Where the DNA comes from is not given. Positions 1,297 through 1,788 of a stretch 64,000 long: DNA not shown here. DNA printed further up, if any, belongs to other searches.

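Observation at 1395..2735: Methyltransferase gene bracketed by 157-bp direct repeats (1 mismatch) that each contain a terminator and the 3' end of a small Cys-motif gene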

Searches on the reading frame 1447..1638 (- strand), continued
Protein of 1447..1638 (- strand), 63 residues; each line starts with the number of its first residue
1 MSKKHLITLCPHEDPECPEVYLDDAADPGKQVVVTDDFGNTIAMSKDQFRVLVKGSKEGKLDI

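Call 53: search_solved_structures(query=A3, max_evalue=1, show_alignments=2)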
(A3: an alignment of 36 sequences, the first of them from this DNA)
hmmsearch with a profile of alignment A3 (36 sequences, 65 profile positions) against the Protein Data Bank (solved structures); distinct sequences matched with E-value up to 1: 1.
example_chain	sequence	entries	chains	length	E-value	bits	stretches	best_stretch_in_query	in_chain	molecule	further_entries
8sun_A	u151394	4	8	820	1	12.3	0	10-44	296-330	Anoctamin-6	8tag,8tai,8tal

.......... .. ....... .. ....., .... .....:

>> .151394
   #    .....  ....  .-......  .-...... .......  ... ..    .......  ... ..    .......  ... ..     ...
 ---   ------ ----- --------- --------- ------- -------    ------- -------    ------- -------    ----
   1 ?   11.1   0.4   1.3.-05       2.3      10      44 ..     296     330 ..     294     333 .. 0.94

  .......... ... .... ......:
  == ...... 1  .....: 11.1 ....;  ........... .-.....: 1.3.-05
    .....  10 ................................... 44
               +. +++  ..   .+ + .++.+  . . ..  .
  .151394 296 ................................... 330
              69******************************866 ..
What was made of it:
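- Tried and rejected: No solved structure is related by sequence (call 53).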

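Call 59: predict_structure(alignment_id=A3)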
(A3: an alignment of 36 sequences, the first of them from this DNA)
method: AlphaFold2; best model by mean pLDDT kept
length: 63 residues; sequences in the alignment: 36
mean_pLDDT: 94.0   pTM: 0.77
mean pLDDT of the five models: 94.0, 94.0, 93.8, 93.1, 92.3
residues with pLDDT >= 90: 52; 70-90: 10; 50-70: 1; < 50: 0
segments of 3 or more residues with pLDDT < 50: none
pLDDT, mean of each block of 10 residues (from residue 1): 90 90 98 95 98 96 83
secondary structure, 60 per line:
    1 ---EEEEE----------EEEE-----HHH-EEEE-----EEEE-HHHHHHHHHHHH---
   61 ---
elements in order: E4-8 E19-22 E32-35 E41-44 H46-57
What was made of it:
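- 1447..1638 (-): sA, 63 aa, the 'H-type' small Cys-loop protein (C10-P-H-E-D-P-E-C17-P), with ribosome-binding site GGAGG. Call 59: structure model with pLDDT 94.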

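Call 61: fold_search(model_id=the predicted structure, library=pdb)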
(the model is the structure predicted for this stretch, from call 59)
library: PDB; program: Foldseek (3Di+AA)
matches with E <= 10: 133; with E <= 0.001: 0
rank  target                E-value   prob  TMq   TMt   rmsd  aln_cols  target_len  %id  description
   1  3obh_A                4.7e-01  0.66  0.49  0.47   4.7        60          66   22  X-ray crystal structure of protein SP_0782 (7-79) from Streptococcus pneumoniae. Northeast Structural Genomics Consort (released 2010-09-15)
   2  9yr7_B                1.1e+00  0.23  0.32  0.04   6.3        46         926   24  Cryo-EM structure of human beta-cardiac myosin bound to mavacamten in the interacting-heads motif and S2-FH undocked s (released 2026-04-08)
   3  6ccg_A                1.3e+00  0.11  0.27  0.25   7.2        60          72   20  Crystal structure MBD3 MBD domain in complex with methylated CpG DNA (released 2018-05-09)
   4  7y5e_E2               1.4e+00  0.15  0.30  0.32   6.9        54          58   18  In situ single-PBS-PSII-PSI-LHCs megacomplex. (released 2023-02-01)
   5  9yrg_B                1.7e+00  0.18  0.33  0.04   6.3        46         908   24  Cryo-EM structure of human beta-cardiac myosin in the interacting-heads motif and S2-FH undocked state (released 2026-04-08)
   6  3wjv                  2.6e+00  0.14  0.31  0.14   3.4        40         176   22  Crystal structure of the L68E variant of mLolB (released 2014-03-05)
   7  4yyp_A                2.9e+00  0.12  0.36  0.28   7.4        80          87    9  Crystal structure of human PLK4-PB3 in complex with STIL-CC (released 2015-07-29)
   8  3wjt                  2.9e+00  0.03  0.22  0.11  10.1        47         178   17  Crystal structure of the L68D variant of mLolB (released 2014-03-05)
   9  1mmd                  3.1e+00  0.11  0.31  0.04   6.4        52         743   19  TRUNCATED HEAD OF MYOSIN FROM DICTYOSTELIUM DISCOIDEUM COMPLEXED WITH MGADP-BEF3 (released 1996-08-17)
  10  2w4a_MODEL_1_M        3.1e+00  0.09  0.27  0.04   6.2        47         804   19  ISOMETRICALLY CONTRACTING INSECT ASYNCHRONOUS FLIGHT MUSCLE (released 2010-04-14)
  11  6cc8_A                3.1e+00  0.07  0.27  0.25   7.2        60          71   20  Crystal structure MBD3 MBD domain in complex with methylated CpG DNA (released 2018-04-04)
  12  9rlg_L                3.3e+00  0.12  0.30  0.12   3.2        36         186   22  LolCDE complex with LolB lipoprotein (released 2026-01-21)
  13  5lhx_A                3.5e+00  0.15  0.38  0.29   6.8        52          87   15  PB3 Domain of Drosophila melanogaster PLK4 (Sak) (released 2017-03-01)
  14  2f4q                  3.5e+00  0.15  0.33  0.09   4.3        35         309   23  Crystal Structure of Deinococcus radiodurans topoisomerase IB (released 2005-12-27)
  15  8g4l_AY               3.5e+00  0.12  0.33  0.03   5.9        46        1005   24  Cryo-EM structure of the human cardiac myosin filament (released 2023-11-01)
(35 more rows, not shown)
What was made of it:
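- Tried and rejected: Foldseek against the PDB found nothing significant (call 61).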

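Call 65: find_encoding_contigs(protein=P0004, flank=4000, max_places=4)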
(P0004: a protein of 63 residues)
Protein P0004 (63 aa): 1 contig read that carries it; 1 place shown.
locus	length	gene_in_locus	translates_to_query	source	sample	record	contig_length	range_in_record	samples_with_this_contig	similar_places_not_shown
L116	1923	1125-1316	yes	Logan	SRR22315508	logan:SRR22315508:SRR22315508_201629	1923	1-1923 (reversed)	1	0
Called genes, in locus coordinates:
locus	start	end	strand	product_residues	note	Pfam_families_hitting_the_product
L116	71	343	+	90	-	-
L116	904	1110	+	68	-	-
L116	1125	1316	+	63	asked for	-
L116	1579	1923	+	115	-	?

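Call 66: find_encoding_contigs(protein=P0010, flank=4000, max_places=4)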
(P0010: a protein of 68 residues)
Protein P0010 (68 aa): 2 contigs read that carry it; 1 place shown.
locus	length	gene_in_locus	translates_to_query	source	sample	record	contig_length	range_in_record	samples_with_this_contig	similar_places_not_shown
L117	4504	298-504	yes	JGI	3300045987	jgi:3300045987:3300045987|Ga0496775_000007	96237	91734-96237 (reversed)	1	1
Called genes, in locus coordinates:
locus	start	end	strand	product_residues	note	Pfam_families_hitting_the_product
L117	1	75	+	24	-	?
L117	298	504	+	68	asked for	-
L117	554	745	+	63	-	-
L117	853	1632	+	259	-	PF03848:TehB, PF01209:Ubie_methyltran, PF02353:CMAS, PF05175:MTS, PF05401:NodS, PF08003:Methyltransf_9, PF13489:Methyltransf_23, PF13649:Methyltransf_25, +4 more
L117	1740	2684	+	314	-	-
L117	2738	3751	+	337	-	PF00579:tRNA-synt_1b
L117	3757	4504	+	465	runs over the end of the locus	PF01336:tRNA_anti-codon, PF00152:tRNA-synt_2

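Call 68: search_protein_families(library=pfam, proteins=[P0168, P0186, P0191, P0193, P0160, P0179, P0148, P0008], max_evalue=10)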
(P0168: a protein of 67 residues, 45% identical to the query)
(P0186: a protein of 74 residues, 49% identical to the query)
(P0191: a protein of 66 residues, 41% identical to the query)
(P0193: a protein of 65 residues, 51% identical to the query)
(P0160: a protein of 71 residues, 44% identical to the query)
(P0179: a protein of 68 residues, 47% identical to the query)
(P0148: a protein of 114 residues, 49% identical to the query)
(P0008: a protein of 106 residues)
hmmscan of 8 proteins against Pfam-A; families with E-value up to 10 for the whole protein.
P0168 (67 aa): 0 families

P0186 (74 aa): 0 families

P0191 (66 aa): 0 families

P0193 (65 aa): 0 families

P0160 (71 aa): 1 family
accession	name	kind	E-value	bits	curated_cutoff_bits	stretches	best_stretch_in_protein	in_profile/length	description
PF00497.25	SBP_bac_3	-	0.12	12.6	26.4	1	38-70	32-64/132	Bacterial extracellular solute-binding proteins, family 3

P0179 (68 aa): 0 families

P0148 (114 aa): 5 families
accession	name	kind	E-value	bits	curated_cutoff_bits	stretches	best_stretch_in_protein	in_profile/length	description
PF24084.1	DUF7369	-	0.024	14.8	27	1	79-112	12-45/61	Domain of unknown function (DUF7369)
PF24388.1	Permuted_GreAB-C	-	0.053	13.6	27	1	27-45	22-40/54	Permuted GreAB-C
PF24585.1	YunG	-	0.056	14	27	1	16-87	25-93/116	YunG protein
PF17982.7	C5HCH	-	0.087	13.4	26.3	1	63-75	13-25/50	NSD Cys-His rich domain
PF23104.1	Zf-C2H2_ZNF451_6th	-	3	8.5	27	1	65-77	4-16/25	Sixth Zinc fingers C2H2 type, ZNF451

P0008 (106 aa): 4 families
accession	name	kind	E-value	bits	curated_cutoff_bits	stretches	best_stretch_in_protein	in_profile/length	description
PF24123.1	Myosin_VII_N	-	0.029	14.8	27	1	64-82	30-48/53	Myosin VII N-terminal beta barrel domain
PF20720.3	nSTAND3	-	0.057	13.6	27.2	1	63-84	65-87/155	Novel STAND NTPase 3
PF03803.21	Scramblase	-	0.092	12.5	25.4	1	18-91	34-104/221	Scramblase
PF18098.6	RPN5_C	-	0.16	12.6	22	1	88-101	18-31/33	26S proteasome regulatory subunit RPN5 C-terminal domain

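Call 72: find_encoding_contigs(protein=P0193, flank=4000, max_places=3)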
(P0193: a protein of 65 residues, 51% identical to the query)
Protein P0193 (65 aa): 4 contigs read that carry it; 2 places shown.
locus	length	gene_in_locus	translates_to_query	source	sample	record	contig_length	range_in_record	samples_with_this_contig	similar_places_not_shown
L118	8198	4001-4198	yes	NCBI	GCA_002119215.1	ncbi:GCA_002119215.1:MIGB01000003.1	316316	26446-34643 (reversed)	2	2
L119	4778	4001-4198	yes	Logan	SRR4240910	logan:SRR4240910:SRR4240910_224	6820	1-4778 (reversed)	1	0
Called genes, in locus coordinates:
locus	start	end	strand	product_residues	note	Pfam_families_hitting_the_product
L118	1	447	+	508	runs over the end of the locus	PF02515:CoA_transf_3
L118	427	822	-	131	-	PF01243:PNPOx_N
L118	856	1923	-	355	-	PF04018:VCA0040-like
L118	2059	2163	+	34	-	-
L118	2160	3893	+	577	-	PF20446:ABC_N, PF09818:ABC_ATPase, PF21117:MRB1590_C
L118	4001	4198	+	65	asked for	-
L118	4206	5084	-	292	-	-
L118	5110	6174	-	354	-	PF01595:CNNM, PF00571:CBS (weak)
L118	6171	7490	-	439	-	PF01595:CNNM, PF00571:CBS (faint), PF03471:CorC_HlyC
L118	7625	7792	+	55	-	-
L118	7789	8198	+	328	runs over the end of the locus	PF00485:PRK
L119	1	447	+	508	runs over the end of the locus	PF02515:CoA_transf_3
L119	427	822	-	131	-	PF01243:PNPOx_N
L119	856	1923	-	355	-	PF04018:VCA0040-like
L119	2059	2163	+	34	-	-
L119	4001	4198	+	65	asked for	-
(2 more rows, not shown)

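Call 73: find_encoding_contigs(protein=P0224, flank=4000, max_places=3)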
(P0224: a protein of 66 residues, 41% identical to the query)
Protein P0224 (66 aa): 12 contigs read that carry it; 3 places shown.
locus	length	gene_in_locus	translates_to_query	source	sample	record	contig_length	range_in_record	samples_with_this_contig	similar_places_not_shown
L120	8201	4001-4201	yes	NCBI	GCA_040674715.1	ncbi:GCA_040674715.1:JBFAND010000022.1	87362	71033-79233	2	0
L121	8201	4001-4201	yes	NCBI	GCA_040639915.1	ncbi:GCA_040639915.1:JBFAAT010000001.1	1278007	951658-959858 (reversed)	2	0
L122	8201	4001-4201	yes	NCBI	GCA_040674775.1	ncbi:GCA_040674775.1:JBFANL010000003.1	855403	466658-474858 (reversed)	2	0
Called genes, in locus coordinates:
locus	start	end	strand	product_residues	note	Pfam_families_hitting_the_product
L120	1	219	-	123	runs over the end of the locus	PF03995:Inhibitor_I36 (weak)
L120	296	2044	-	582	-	PF01019:G_glu_transpept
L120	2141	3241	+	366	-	PF07730:HisKA_3, PF02518:HATPase_c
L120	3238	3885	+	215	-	PF00072:Response_reg, PF00196:GerE, PF04545:Sigma70_r4 (weak), PF08281:Sigma70_r4_2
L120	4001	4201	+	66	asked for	-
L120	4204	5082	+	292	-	PF13386:DsbD_2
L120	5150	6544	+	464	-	-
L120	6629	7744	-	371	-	PF05222:AlaDh_PNT_N, PF01262:AlaDh_PNT_C, PF07992:Pyr_redox_2 (weak), PF00070:Pyr_redox (weak)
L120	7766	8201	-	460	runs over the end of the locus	PF00202:Aminotran_3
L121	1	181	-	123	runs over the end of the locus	PF03995:Inhibitor_I36 (weak)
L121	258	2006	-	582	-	PF01019:G_glu_transpept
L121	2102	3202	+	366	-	PF07730:HisKA_3, PF02518:HATPase_c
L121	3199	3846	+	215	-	PF00072:Response_reg, PF00196:GerE, PF04545:Sigma70_r4 (weak), PF08281:Sigma70_r4_2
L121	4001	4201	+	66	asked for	-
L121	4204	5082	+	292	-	PF13386:DsbD_2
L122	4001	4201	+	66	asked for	-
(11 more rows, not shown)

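Call 86: find_related_loci(query=A5, collection=viral_contigs, flank=3000)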
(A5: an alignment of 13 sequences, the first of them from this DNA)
Query A5 (63 aa) in viral_contigs; peptide patterns used: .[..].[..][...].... (x = any residue, [..] = any of these).
27 stretches matched a pattern; 1 encode a relative of the query (tblastn E <= 1e-3); 1 distinct loci.
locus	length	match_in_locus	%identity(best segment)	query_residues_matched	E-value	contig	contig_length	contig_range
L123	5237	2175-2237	52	20-40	2e-5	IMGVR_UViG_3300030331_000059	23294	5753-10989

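Call 87: predict_structure(alignment_id=A8)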
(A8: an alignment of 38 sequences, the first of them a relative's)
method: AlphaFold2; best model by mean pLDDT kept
length: 114 residues; sequences in the alignment: 38
mean_pLDDT: 79.1   pTM: 0.54
mean pLDDT of the five models: 79.1, 76.9, 75.9, 75.8, 75.6
residues with pLDDT >= 90: 49; 70-90: 21; 50-70: 42; < 50: 2
segments of 3 or more residues with pLDDT < 50: none
pLDDT, mean of each block of 10 residues (from residue 1): 68 60 64 58 57 90 85 97 94 97 97 87
secondary structure, 60 per line:
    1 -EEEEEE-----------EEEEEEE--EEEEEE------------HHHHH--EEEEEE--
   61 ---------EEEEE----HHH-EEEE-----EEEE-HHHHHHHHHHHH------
elements in order: E2-7 E19-25 E28-33 H46-50 E53-58 E70-74 E83-86 E92-95 H97-108
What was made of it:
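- Tried and rejected: The model of the natural two-domain fusion P0148, meant to show how two domains pack, was unreliable (call 87).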

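Call 88: find_encoding_contigs(protein=P0012, flank=4000, max_places=3)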
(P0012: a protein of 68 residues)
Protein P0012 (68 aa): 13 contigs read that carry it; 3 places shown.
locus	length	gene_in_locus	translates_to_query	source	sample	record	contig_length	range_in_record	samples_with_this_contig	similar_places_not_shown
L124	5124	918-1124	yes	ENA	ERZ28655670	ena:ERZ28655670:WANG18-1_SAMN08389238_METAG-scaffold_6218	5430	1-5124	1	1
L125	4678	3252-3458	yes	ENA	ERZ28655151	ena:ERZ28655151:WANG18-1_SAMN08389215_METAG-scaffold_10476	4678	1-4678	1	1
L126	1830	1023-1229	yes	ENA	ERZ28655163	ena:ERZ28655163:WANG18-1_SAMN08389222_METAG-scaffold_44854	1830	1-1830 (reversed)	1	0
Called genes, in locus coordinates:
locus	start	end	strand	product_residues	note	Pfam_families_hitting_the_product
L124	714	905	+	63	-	-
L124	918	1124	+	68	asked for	-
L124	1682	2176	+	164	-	PF01078:Mg_chelatase, PF13335:Mg_chelatase_C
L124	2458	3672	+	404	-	PF07690:MFS_1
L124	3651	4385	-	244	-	PF00005:ABC_tran, PF13304:AAA_21 (faint)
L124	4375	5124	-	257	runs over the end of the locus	PF00005:ABC_tran, PF13304:AAA_21 (faint), PF12399:BCA_ABC_TP_C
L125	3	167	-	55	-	?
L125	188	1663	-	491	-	-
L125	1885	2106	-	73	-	-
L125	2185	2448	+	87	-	-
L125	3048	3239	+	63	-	-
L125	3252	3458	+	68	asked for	-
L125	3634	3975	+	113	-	-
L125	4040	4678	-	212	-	?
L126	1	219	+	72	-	?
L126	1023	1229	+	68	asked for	-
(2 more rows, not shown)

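Call 89: find_encoding_contigs(protein=P0005, flank=4000, max_places=3)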
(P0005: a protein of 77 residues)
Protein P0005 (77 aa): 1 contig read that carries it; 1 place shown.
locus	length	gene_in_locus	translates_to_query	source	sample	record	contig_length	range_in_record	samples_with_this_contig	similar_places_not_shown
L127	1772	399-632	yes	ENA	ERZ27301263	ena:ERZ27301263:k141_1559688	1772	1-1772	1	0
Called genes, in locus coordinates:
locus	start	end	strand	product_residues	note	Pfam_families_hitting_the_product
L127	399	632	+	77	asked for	-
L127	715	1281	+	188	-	PF13489:Methyltransf_23, PF03848:TehB (weak), PF08241:Methyltransf_11, PF08242:Methyltransf_12, PF13649:Methyltransf_25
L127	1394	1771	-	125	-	?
